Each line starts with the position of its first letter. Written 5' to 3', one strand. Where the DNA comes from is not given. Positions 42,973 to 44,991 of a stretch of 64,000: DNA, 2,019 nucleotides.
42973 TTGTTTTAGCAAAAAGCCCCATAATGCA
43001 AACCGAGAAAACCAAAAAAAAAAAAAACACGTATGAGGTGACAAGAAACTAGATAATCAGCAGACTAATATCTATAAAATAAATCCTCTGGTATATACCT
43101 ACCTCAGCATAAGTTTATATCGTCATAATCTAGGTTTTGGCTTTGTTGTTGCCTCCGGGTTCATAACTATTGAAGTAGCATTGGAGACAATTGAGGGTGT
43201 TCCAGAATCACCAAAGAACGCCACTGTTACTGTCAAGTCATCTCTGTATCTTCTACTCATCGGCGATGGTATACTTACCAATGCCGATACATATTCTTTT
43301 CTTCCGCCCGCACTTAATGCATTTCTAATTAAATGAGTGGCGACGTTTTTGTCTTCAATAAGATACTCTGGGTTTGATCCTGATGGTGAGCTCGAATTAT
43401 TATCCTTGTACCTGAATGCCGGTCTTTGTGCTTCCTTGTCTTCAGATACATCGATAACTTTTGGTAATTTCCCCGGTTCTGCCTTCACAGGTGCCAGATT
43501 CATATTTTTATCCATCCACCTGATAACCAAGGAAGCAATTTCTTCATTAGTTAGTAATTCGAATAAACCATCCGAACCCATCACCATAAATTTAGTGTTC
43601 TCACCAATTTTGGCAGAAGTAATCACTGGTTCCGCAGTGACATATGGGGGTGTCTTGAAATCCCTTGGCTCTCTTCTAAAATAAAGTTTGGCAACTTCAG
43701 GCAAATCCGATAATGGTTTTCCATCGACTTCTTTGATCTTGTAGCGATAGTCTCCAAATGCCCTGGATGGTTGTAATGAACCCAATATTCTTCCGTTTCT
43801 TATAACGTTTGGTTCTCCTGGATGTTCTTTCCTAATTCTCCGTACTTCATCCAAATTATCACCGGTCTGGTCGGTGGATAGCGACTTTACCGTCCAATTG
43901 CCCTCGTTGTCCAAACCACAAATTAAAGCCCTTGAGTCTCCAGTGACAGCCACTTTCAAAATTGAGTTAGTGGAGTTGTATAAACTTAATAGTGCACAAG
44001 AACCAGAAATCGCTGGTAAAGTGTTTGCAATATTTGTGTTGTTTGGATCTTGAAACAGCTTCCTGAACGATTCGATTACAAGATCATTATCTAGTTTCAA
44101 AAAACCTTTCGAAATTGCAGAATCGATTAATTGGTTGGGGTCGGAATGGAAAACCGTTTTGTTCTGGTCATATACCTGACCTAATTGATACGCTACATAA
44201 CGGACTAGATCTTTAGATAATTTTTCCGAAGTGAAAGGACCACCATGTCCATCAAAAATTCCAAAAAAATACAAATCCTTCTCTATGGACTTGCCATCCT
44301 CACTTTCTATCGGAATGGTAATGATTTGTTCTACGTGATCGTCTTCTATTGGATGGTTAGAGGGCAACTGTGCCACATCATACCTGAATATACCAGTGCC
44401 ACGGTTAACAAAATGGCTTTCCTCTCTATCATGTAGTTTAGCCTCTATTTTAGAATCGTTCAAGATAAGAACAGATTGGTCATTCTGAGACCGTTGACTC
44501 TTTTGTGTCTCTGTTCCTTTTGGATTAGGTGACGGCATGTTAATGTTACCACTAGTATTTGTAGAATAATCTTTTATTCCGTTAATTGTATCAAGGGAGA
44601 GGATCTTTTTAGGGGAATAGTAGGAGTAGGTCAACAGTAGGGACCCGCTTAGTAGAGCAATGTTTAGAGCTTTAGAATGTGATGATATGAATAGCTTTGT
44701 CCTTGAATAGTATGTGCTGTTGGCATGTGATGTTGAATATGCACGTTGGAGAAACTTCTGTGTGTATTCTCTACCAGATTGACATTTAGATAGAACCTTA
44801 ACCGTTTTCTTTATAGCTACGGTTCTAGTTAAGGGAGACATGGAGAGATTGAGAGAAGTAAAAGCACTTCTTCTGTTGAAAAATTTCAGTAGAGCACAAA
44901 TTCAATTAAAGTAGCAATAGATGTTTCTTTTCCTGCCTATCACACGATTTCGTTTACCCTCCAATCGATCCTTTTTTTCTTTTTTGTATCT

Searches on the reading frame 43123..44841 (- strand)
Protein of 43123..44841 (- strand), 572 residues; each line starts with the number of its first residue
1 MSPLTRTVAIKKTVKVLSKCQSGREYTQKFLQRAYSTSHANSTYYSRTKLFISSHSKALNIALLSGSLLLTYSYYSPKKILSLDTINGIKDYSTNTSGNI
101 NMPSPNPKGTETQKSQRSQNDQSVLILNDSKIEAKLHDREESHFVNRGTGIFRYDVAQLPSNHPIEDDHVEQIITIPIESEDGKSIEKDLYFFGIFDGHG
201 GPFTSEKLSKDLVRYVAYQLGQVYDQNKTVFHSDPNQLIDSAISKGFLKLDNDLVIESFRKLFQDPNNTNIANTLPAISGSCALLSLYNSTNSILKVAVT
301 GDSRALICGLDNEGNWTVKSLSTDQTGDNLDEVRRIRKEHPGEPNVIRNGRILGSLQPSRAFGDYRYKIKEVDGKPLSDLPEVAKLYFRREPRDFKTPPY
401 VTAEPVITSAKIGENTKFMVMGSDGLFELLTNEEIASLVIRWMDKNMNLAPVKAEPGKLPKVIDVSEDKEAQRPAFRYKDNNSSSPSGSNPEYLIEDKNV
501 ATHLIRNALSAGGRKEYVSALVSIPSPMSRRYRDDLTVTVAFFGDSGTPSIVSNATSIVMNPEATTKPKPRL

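Call 52: search_protein_families(library=pfam, proteins=[window:43123-44841:-], max_evalue=0.00001)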
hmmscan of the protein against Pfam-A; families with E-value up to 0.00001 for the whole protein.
window:43123-44841:- (572 aa): 1 family
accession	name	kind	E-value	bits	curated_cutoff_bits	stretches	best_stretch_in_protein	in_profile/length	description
PF00481.26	PP2C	-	3.9e-51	174.6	20.3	1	188-461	8-250/255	Protein phosphatase 2C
